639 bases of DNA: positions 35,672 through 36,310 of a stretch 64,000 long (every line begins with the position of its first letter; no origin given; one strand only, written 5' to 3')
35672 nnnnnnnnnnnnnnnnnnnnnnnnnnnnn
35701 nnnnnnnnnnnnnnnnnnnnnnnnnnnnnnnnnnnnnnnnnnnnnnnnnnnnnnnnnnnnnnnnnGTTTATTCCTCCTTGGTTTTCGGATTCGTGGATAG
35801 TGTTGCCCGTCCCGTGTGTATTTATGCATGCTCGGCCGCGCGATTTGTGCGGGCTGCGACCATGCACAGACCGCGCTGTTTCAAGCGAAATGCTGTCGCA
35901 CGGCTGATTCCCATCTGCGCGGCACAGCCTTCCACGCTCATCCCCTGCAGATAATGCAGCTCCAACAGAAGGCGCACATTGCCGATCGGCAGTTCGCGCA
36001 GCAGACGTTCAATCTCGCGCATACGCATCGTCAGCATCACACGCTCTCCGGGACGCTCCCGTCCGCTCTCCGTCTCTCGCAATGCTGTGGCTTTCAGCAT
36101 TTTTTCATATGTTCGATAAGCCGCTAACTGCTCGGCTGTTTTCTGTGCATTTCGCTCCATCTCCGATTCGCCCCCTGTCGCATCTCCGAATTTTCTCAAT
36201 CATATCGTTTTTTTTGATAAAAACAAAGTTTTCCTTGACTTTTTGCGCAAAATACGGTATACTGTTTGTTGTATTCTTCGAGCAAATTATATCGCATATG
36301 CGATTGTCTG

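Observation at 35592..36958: Three-gene switch: an S24 self-cleaving-type repressor facing a region-4-only mini-sigma and a 57-aa membrane peptide, wired by face-to-face consensus promoters sharing a perfect palindrome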

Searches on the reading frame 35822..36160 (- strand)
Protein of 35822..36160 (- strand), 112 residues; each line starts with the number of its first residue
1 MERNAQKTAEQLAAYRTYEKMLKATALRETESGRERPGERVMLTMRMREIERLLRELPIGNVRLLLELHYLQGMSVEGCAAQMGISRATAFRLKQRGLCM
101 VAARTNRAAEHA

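Call 3: search_protein_families(library=pfam, proteins=[window:35822-36160:-], max_evalue=0.1)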
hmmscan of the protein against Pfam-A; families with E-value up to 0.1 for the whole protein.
window:35822-36160:- (112 aa): 8 families
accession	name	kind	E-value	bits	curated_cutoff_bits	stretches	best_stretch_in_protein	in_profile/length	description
PF08281.18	Sigma70_r4_2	-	1.5e-07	31.4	25.7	1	48-98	2-51/54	Sigma-70, region 4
PF07374.17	DUF1492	-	0.00041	20.9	21.5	1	46-96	44-94/100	Protein of unknown function (DUF1492)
PF07638.17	Sigma70_ECF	-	0.0011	19.3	21.1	1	48-92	128-170/185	ECF sigma factor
PF13384.12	HTH_23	-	0.0024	18.1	24.6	1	68-96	12-40/50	Homeodomain-like domain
PF04545.22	Sigma70_r4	-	0.004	17.1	24.1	1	63-98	10-45/50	Sigma-70, region 4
PF13551.12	HTH_29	-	0.024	15.2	28.1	1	63-96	1-35/64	Winged helix-turn helix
PF13518.12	HTH_28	-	0.052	14.1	25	0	69-95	8-34/52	Helix-turn-helix domain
PF01047.28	MarR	-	0.066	13.5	24.6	0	62-93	6-37/59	MarR family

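Call 6: find_homologous_proteins(query=window:35822-36160:-)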
Query window:35822-36160:- (112 aa): 8 proteins with E <= 0.001 among 14 candidates.
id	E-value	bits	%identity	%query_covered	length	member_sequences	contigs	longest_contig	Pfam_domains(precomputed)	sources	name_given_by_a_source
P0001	3.5e-58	211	94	100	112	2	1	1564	PF08281.19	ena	-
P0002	4.2e-27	112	59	99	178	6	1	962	PF08281.19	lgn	-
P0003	4.4e-27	112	61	96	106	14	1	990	PF08281.19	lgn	-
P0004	1.9e-26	110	57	99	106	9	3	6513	PF08281.19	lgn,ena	-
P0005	9.5e-26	107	53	99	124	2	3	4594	-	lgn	-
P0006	9.6e-25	104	56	96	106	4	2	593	-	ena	-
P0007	2.6e-22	96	53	99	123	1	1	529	PF04545.23,PF08281.19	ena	-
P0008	6.7e-20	89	50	98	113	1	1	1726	PF08281.19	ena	-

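Call 7: search_protein_families(library=ncbifam, proteins=[window:35822-36160:-], max_evalue=0.1)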
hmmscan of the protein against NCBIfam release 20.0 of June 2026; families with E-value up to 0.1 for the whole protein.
window:35822-36160:- (112 aa): 20 families
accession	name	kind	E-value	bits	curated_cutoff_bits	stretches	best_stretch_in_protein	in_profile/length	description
TIGR02937.1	sigma70-ECF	superfamily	1.8e-06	27.7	42.9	1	30-97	91-157/165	sigma-70 family RNA polymerase sigma factor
NF009172.0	PRK12519.1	subfamily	9.3e-06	25.3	222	1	11-100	95-184/194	RNA polymerase sigma factor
NF007230.0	PRK09648.1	subfamily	0.00016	21.5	209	1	19-96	104-180/195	RNA polymerase sigma factor ShbA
TIGR02984.1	Sig-70_plancto1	subfamily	0.00028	20.5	183.75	1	37-98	121-181/189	RNA polymerase sigma-70 factor, Planctomycetaceae-specific subfamily 1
TIGR02983.1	SigE-fam_strep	subfamily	0.00056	19.8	141.55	1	47-98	101-151/162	SigE family RNA polymerase sigma factor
TIGR02985.1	Sig70_bacteroi1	subfamily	0.0012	19.1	126.4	1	17-90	76-147/162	RNA polymerase sigma-70 factor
NF008888.0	PRK11922.1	equivalog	0.0019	17.8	204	1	9-90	101-181/231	RNA polymerase sigma factor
NF004113.0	PRK05602.1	equivalog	0.0024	17.5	208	1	24-89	121-185/211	RNA polymerase sigma factor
NF009191.0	PRK12539.1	subfamily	0.0026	17.3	171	1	47-108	122-182/185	sigma-70 family RNA polymerase sigma factor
TIGR02999.1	Sig-70_X6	subfamily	0.0096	15.8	126.15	1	44-90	119-167/183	ECF-type sigma factor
TIGR02959.1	SigZ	equivalog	0.013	15.3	168.65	1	18-97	62-140/170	RNA polymerase sigma factor SigZ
NF009188.0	PRK12536.1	subfamily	0.02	14.8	250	1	48-106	130-187/190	RNA polymerase sigma factor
TIGR02249.1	integrase_gron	subfamily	0.028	13.8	265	1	13-79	69-135/315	integron integrase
NF009179.0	PRK12527.1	equivalog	0.029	14.4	162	1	35-88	84-136/159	RNA polymerase sigma factor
NF003257.0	PRK04217.1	equivalog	0.03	14.5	115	1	68-94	53-79/110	hypothetical protein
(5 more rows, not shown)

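Call 8: search_protein_families(library=phrogs, proteins=[window:35822-36160:-], max_evalue=0.1)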
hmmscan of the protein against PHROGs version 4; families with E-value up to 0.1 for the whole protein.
window:35822-36160:- (112 aa): 7 families
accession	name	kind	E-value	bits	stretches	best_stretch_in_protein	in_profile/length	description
phrog_36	-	transcription regulation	2.1e-09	38.3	1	43-102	126-184/220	transcriptional regulator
phrog_21842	-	unknown function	5e-05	24.5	1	62-95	27-60/92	-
phrog_248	-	transcription regulation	0.00017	22.8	1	42-103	75-135/161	transcriptional activator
phrog_79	-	transcription regulation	0.0044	17.7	1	48-105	77-137/156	anti-termination protein Q-like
phrog_3512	-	transcription regulation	0.01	17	1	64-107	72-115/130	sigma factor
phrog_6836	-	unknown function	0.04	14.7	1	80-108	107-135/144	-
phrog_11138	-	unknown function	0.062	14.6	1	43-90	78-124/142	-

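Call 9: find_encoding_contigs(protein=P0004, flank=5000)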
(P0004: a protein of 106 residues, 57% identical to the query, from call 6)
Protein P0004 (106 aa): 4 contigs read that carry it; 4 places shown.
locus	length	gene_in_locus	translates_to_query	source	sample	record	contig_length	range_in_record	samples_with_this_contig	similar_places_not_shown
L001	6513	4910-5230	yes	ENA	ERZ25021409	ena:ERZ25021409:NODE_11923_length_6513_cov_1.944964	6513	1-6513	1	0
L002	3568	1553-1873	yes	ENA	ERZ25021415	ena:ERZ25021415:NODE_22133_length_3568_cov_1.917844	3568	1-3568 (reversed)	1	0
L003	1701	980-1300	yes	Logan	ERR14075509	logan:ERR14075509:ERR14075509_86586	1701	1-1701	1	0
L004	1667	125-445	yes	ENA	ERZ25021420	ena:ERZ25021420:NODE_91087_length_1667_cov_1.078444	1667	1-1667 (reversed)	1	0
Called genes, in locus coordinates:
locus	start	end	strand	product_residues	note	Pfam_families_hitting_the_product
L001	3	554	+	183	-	?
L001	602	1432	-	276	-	-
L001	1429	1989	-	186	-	PF04542:Sigma70_r2, PF08281:Sigma70_r4_2 (faint), PF04545:Sigma70_r4 (weak)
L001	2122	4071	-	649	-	PF00005:ABC_tran, PF02463:SMC_N (faint), PF13555:AAA_29 (faint), PF01926:MMR_HSR1 (faint), PF13173:AAA_14 (faint), PF13191:AAA_16 (faint), PF12848:ABC_tran_Xtn, PF00005:ABC_tran, +2 more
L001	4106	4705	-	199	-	PF01381:HTH_3, PF12844:HTH_19 (weak), PF13443:HTH_26, PF13560:HTH_31 (faint), PF00717:Peptidase_S24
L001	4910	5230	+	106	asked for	PF08281:Sigma70_r4_2 (weak)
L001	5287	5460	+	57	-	-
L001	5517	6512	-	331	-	?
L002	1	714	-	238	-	?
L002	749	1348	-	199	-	PF01381:HTH_3, PF12844:HTH_19 (weak), PF13443:HTH_26, PF13560:HTH_31 (faint), PF00717:Peptidase_S24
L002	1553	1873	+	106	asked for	PF08281:Sigma70_r4_2 (weak)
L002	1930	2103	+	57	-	-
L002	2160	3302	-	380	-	PF22020:RlmL_1st, PF02926:THUMP, PF01170:UPF0020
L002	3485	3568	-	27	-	?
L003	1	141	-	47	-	?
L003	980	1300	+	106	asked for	PF08281:Sigma70_r4_2 (weak)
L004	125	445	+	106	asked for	PF08281:Sigma70_r4_2 (weak)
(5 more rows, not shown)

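Call 10: find_encoding_contigs(protein=P0005, flank=5000)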
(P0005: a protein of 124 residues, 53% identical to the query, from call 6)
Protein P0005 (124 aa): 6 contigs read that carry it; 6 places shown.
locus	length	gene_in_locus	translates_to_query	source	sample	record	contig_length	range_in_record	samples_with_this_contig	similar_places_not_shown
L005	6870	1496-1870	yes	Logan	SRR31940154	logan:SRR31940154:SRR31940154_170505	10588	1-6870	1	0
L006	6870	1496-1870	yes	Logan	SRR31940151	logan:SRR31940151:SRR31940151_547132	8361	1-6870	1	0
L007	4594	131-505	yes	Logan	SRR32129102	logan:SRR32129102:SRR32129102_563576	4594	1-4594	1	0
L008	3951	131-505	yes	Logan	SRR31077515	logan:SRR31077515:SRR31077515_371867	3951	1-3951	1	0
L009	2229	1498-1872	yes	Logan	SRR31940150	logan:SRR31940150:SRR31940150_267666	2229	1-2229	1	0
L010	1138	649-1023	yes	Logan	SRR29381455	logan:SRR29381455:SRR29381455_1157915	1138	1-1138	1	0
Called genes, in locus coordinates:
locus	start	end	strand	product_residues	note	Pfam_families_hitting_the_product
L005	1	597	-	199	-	?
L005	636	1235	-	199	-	PF01381:HTH_3, PF13443:HTH_26, PF12844:HTH_19, PF00717:Peptidase_S24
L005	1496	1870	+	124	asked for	-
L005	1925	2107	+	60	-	-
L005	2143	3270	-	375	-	PF22020:RlmL_1st, PF02926:THUMP, PF01170:UPF0020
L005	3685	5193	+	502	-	PF01547:SBP_bac_1, PF13416:SBP_bac_8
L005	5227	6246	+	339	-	-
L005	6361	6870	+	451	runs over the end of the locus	PF00753:Lactamase_B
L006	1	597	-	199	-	?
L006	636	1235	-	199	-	PF01381:HTH_3, PF13443:HTH_26, PF12844:HTH_19, PF00717:Peptidase_S24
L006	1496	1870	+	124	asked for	-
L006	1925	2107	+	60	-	-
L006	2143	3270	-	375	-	PF22020:RlmL_1st, PF02926:THUMP, PF01170:UPF0020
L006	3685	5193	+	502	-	PF01547:SBP_bac_1, PF13416:SBP_bac_8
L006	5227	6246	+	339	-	-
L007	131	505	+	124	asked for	-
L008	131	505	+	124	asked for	-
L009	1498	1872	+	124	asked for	-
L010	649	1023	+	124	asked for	-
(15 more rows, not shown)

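Call 19: find_related_loci(query=A1, collection=genome_contigs, flank=6000)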
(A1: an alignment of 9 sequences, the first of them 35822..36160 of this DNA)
Query A1 (112 aa) in genome_contigs; peptide patterns used: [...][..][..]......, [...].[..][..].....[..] (x = any residue, [..] = any of these).
75 stretches matched a pattern; 3 encode a relative of the query (tblastn E <= 1e-3); 3 distinct loci.
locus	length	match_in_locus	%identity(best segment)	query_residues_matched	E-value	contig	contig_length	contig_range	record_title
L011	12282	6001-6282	58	6-106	2e-32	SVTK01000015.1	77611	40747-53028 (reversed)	MAG: Oscillospiraceae bacterium isolate SIG693 NODE_7955_length_77611_cov_3.140352, whole genome shotgun sequence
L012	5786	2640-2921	59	6-106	1e-31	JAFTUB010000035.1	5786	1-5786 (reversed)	MAG: Clostridia bacterium isolate RGIG4150 Roe_deer_Colon-1__c148543, whole genome shotgun sequence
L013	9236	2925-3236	49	3-112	7e-27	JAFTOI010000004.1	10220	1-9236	MAG: Clostridia bacterium isolate RGIG4001 Roe_deer_Cecum-4__c351, whole genome shotgun sequence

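Call 25: find_homologous_proteins(query=A1, max_evalue=0.001)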
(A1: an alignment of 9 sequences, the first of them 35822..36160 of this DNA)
Query A1 (9 sequences) (112 aa, profile of the alignment): 53 proteins with E <= 0.001 among 8000 candidates.
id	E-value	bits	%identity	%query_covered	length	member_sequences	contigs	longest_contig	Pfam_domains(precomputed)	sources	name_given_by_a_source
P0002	1.8e-51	191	59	99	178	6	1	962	PF08281.19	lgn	-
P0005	1.3e-50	188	53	99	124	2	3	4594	-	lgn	-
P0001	4.9e-50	186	94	100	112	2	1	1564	PF08281.19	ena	-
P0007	4.0e-49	184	53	99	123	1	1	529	PF04545.23,PF08281.19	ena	-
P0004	1.6e-45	172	57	99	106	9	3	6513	PF08281.19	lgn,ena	-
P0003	2.0e-45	172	61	96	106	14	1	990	PF08281.19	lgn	-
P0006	1.1e-44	169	56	96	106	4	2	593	-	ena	-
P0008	7.9e-43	163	50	98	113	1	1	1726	PF08281.19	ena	-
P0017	1.4e-38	150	48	100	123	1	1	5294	PF08281.19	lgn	-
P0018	5.6e-38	148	49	98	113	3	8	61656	-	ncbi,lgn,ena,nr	ncbi:MAG: hypothetical protein IJX53_00875 [Clostridia bacterium]|nr:hypothetical protein [Clostridi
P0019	6.3e-38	147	49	91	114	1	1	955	PF08281.19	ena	-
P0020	8.7e-38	147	46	100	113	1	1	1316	PF08281.19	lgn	-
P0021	6.7e-37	144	52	91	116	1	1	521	PF08281.19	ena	-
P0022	1.6e-36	143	53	84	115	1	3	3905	PF08281.19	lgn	-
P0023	1.9e-36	143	44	100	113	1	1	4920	PF08281.19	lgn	-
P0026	2.2e-30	123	39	99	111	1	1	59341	PF04545.23,PF08281.19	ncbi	-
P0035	1.3e-15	75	34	78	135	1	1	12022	-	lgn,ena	-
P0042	4.4e-15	74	39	79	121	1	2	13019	PF07374.18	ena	-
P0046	6.7e-13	67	35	74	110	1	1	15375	-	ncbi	-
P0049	1.8e-11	62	38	63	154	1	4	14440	-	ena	-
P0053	2.7e-10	58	38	54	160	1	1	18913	-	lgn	-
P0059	9.2e-7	47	41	48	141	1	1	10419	PF07374.18,PF08281.19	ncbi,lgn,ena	-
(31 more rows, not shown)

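Call 27: find_encoding_contigs(protein=P0018, flank=5000, max_places=2)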
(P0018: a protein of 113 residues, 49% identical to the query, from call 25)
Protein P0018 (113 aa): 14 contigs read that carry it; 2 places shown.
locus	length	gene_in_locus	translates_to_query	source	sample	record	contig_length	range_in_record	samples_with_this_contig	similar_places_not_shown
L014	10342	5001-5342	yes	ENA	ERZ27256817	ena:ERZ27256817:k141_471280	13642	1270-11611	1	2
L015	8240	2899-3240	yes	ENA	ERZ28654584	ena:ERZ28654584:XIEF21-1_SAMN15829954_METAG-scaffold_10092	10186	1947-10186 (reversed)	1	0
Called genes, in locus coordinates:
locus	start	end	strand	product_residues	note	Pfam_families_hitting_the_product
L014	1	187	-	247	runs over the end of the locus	PF00756:Esterase, PF00561:Abhydrolase_1 (faint), PF12146:Hydrolase_4 (weak)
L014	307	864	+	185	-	-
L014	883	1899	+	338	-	PF02517:Rce1-like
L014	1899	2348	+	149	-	PF00383:dCMP_cyt_deam_1, PF14437:MafB19-deam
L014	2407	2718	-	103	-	PF01541:GIY-YIG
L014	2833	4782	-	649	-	PF00005:ABC_tran, PF02463:SMC_N (faint), PF03215:Rad17 (faint), PF13555:AAA_29 (faint), PF01926:MMR_HSR1 (faint), PF13173:AAA_14 (faint), PF12848:ABC_tran_Xtn, PF00005:ABC_tran, +3 more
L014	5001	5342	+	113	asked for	-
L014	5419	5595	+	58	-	-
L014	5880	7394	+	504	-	PF01547:SBP_bac_1 (weak)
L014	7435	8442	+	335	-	-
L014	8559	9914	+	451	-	PF00753:Lactamase_B, PF12706:Lactamase_B_2 (faint)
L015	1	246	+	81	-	?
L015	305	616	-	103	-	PF01541:GIY-YIG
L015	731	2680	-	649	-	PF00005:ABC_tran, PF02463:SMC_N (faint), PF03215:Rad17 (faint), PF13555:AAA_29 (faint), PF01926:MMR_HSR1 (faint), PF13173:AAA_14 (faint), PF12848:ABC_tran_Xtn, PF00005:ABC_tran, +3 more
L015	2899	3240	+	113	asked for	-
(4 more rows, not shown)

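Call 28: find_encoding_contigs(protein=P0026, flank=5000, max_places=2)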
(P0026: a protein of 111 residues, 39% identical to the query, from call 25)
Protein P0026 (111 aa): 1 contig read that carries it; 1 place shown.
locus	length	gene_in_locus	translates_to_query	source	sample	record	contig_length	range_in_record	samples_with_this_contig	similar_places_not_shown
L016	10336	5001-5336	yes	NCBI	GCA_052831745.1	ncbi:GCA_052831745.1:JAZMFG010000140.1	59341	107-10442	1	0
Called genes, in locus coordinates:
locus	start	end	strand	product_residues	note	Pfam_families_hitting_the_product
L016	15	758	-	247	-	PF00756:Esterase, PF12146:Hydrolase_4 (weak)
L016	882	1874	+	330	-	PF02517:Rce1-like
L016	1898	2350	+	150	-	PF00383:dCMP_cyt_deam_1, PF14437:MafB19-deam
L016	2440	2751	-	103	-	PF01541:GIY-YIG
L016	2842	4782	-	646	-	PF00005:ABC_tran, PF02463:SMC_N (faint), PF03193:RsgA_GTPase (faint), PF03215:Rad17 (faint), PF13476:AAA_23 (faint), PF13555:AAA_29 (faint), PF12848:ABC_tran_Xtn, PF00005:ABC_tran, +5 more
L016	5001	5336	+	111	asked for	PF08281:Sigma70_r4_2 (weak), PF04545:Sigma70_r4 (weak)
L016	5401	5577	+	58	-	-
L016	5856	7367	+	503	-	-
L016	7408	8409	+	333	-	-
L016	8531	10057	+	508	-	PF01547:SBP_bac_1, PF13416:SBP_bac_8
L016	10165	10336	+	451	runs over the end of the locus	PF00753:Lactamase_B (weak), PF12706:Lactamase_B_2 (weak)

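Call 30: find_encoding_contigs(protein=P0035, flank=5000, max_places=1)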
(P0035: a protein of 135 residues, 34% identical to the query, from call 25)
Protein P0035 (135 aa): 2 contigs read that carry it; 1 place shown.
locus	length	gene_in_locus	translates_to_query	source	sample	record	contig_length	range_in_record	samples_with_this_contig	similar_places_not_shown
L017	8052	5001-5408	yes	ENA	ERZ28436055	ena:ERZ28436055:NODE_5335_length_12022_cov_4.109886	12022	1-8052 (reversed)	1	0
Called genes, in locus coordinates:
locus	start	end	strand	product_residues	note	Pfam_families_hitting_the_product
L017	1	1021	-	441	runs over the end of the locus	PF12797:Fer4_2 (faint), PF12838:Fer4_7, PF13187:Fer4_9, PF13237:Fer4_10, PF00037:Fer4 (weak), PF12837:Fer4_6 (weak), PF02906:Fe_hyd_lg_C, PF04060:FeS, +1 more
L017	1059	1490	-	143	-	PF13581:HATPase_c_2, PF02518:HATPase_c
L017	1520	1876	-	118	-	PF07085:DRTGG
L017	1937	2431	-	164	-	PF01257:2Fe-2S_thioredx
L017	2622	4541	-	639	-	PF00005:ABC_tran, PF02463:SMC_N (weak), PF03193:RsgA_GTPase (faint), PF13304:AAA_21 (faint), PF16326:ABC_tran_CTD (faint), PF12848:ABC_tran_Xtn, PF00005:ABC_tran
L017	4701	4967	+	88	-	-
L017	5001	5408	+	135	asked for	-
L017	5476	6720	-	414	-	PF00365:PFK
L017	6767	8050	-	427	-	?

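Call 31: find_encoding_contigs(protein=P0046, flank=5000, max_places=1)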
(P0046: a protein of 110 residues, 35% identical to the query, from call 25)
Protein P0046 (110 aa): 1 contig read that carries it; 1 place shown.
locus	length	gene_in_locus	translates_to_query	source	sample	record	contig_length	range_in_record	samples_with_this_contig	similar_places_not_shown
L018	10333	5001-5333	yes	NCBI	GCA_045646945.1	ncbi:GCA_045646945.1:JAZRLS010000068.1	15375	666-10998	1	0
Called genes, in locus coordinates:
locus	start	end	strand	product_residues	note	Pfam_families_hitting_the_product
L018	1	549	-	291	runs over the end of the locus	PF00398:RrnaAD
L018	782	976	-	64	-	-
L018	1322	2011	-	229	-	PF01048:PNP_UDP_1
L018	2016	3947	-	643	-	PF00005:ABC_tran, PF13555:AAA_29 (faint), PF01926:MMR_HSR1 (faint), PF02463:SMC_N (faint), PF03215:Rad17 (faint), PF12848:ABC_tran_Xtn, PF00005:ABC_tran, PF16326:ABC_tran_CTD (weak), +4 more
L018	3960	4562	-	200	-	PF12844:HTH_19, PF13443:HTH_26, PF01381:HTH_3, PF00717:Peptidase_S24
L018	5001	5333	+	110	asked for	-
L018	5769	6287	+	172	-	PF00383:dCMP_cyt_deam_1, PF14437:MafB19-deam (weak)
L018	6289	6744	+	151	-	PF00583:Acetyltransf_1, PF13673:Acetyltransf_10, PF12746:GNAT_acetyltran, PF13508:Acetyltransf_7, PF08445:FR47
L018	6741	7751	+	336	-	PF00814:TsaD, PF22521:HypF_C_2 (weak)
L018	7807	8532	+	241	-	PF06971:Put_DNA-bind_N, PF02629:CoA_binding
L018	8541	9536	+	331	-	PF07261:DnaB_2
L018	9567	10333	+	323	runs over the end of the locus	PF00308:Bac_DnaA, PF01695:IstB_IS21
